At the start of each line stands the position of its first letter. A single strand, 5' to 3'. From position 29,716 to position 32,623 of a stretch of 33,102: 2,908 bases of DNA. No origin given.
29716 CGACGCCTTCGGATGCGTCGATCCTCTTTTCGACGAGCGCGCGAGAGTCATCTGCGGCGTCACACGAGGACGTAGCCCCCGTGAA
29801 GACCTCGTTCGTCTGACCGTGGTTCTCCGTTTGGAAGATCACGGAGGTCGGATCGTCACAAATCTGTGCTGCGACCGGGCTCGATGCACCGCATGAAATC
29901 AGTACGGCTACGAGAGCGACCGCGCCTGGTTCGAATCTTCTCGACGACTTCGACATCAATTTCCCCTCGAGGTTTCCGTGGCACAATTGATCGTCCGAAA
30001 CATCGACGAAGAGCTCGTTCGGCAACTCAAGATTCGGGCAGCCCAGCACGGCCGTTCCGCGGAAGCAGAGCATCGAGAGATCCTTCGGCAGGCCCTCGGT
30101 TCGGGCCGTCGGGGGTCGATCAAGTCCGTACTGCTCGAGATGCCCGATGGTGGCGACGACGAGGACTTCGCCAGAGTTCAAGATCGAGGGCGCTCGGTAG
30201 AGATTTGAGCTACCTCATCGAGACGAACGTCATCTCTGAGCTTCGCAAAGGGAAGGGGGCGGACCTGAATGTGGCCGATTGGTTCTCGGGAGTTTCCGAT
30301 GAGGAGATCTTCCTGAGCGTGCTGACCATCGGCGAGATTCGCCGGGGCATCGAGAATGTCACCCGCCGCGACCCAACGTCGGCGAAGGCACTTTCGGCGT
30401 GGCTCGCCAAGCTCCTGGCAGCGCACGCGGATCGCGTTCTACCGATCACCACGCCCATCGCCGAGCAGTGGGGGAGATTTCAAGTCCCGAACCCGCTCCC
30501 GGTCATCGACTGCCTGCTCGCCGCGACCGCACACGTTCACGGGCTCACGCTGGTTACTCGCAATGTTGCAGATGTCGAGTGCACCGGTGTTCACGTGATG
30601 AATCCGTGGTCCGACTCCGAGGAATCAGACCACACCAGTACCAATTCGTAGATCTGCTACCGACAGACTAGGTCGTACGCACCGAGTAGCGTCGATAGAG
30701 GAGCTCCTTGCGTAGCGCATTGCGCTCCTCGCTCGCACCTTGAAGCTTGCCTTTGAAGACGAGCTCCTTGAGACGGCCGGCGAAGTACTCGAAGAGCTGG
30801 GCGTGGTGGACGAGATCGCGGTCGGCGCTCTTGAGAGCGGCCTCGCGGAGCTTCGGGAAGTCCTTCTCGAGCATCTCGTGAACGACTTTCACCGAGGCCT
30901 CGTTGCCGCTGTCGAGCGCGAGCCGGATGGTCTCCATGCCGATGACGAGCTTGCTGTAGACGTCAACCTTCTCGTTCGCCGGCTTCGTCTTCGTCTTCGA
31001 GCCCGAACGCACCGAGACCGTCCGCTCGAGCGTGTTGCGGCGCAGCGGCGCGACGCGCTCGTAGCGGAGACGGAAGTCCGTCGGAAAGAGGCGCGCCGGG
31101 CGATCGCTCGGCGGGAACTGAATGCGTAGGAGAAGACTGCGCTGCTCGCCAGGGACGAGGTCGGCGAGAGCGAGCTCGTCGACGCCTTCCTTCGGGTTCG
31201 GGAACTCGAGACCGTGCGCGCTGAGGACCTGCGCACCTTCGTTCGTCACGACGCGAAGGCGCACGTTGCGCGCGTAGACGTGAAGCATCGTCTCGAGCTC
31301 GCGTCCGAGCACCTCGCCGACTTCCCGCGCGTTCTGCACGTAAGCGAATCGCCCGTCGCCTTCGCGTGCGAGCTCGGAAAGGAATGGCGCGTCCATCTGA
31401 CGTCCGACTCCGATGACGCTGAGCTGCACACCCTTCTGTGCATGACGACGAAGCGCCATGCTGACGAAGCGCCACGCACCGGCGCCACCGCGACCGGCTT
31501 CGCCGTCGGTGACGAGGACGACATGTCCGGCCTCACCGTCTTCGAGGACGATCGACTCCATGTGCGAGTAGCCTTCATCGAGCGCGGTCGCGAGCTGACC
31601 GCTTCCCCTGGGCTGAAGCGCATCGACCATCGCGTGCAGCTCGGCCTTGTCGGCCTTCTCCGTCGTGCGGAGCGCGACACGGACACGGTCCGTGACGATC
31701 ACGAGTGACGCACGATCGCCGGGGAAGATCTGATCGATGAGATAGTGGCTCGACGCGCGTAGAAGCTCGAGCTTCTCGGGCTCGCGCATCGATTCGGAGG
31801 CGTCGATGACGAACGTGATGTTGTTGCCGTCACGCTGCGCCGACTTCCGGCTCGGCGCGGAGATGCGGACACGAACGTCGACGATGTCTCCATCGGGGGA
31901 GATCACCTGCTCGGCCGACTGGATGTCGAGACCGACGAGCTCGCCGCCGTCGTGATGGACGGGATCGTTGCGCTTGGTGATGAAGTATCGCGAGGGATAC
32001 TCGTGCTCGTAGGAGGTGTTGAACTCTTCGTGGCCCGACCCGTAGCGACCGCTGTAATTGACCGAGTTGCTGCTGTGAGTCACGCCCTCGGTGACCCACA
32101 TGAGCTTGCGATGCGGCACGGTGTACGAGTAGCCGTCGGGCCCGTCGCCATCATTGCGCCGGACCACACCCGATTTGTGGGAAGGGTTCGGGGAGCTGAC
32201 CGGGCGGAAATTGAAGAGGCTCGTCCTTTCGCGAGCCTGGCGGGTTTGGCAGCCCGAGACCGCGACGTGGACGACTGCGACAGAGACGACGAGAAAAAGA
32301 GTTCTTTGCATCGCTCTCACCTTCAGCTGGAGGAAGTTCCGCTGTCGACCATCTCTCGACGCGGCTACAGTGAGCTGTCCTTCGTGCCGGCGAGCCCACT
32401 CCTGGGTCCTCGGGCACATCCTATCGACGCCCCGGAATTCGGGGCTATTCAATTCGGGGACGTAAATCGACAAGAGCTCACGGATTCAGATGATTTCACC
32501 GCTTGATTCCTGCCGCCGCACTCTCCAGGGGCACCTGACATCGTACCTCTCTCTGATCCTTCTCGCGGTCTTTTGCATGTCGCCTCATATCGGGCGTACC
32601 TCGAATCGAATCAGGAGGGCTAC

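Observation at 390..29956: Mosaic of flawless long ORFs and about ten decayed genes: lesions are clustered, not random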

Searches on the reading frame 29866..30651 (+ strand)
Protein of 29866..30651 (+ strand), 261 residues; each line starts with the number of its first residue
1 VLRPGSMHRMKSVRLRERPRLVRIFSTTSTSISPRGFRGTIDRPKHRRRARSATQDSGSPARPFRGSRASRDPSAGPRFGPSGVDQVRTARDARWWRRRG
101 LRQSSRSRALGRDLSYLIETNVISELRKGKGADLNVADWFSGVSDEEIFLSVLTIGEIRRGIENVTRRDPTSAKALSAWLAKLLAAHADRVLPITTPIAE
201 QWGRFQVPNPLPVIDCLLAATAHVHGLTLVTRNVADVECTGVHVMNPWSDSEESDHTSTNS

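Call 6: search_protein_families(library=pfam, proteins=[window:29866-30651:+], max_evalue=0.01)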
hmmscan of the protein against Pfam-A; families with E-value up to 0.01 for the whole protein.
window:29866-30651:+ (261 aa): 1 family
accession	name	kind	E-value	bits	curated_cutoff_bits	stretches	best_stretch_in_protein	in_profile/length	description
PF01850.27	PIN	-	9.3e-15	55.7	23.6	1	116-233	1-111/120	PIN domain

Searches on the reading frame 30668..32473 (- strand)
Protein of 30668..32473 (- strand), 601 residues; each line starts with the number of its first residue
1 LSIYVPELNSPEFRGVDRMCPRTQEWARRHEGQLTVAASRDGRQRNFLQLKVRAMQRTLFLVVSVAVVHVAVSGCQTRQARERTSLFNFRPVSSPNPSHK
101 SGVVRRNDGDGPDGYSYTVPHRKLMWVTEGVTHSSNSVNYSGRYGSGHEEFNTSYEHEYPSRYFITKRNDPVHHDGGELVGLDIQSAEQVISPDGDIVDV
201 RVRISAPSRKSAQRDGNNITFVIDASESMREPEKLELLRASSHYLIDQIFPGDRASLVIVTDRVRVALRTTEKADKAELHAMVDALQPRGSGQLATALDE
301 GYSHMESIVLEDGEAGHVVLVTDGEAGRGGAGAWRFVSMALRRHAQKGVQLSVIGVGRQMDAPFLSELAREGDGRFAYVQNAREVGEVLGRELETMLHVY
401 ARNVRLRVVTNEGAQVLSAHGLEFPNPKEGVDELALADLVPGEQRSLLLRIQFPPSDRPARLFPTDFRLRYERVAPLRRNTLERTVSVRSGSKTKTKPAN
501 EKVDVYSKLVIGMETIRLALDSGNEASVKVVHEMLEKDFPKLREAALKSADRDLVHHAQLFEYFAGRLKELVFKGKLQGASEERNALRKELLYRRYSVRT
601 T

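Call 6: search_protein_families(library=pfam, proteins=[window:30668-32473:-], max_evalue=0.01)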
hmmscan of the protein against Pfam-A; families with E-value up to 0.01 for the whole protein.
window:30668-32473:- (601 aa): 3 families
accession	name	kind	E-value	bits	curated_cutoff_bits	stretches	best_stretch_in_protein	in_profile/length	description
PF00092.34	VWA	-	9.7e-16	58.9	23.8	1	218-387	1-170/174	von Willebrand factor type A domain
PF13768.12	VWA_3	-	9.8e-10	39.1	27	1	218-375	2-152/155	von Willebrand factor type A domain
PF13519.12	VWA_2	-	4.7e-09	37.3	27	1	220-325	2-107/107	von Willebrand factor type A domain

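Call 36: find_encoding_contigs(protein=window:30668-32311:-, flank=10000, max_places=4)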
Protein window:30668-32311:- (547 aa): 1 contig read that carries it; 1 place shown.
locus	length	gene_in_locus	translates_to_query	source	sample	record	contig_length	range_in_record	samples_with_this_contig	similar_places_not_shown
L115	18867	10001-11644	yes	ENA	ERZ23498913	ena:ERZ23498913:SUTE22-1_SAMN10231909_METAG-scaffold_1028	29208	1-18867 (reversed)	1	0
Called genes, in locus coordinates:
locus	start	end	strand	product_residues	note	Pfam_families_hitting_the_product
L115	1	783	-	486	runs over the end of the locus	PF01842:ACT (weak), PF13291:ACT_4, PF00390:malic, PF03949:Malic_M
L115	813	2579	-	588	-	PF01636:APH (faint), PF00069:Pkinase, PF03109:ABC1 (faint), PF07714:PK_Tyr_Ser-Thr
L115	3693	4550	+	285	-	-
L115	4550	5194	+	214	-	-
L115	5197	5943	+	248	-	-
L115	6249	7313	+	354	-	-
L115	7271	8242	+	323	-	PF11721:Malectin (weak)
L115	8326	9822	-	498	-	PF00884:Sulfatase, PF01663:Phosphodiest (weak), PF16347:SGSH_C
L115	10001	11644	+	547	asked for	PF00092:VWA, PF13519:VWA_2, PF13768:VWA_3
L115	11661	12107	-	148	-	PF01850:PIN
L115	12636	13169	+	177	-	-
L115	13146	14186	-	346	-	PF16884:ADH_N_2, PF00107:ADH_zinc_N, PF13602:ADH_zinc_N_2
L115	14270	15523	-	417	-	-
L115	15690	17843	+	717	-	PF03200:Glyco_hydro_63 (faint), PF22422:MGH1-like_GH, PF01204:Trehalase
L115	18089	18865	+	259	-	?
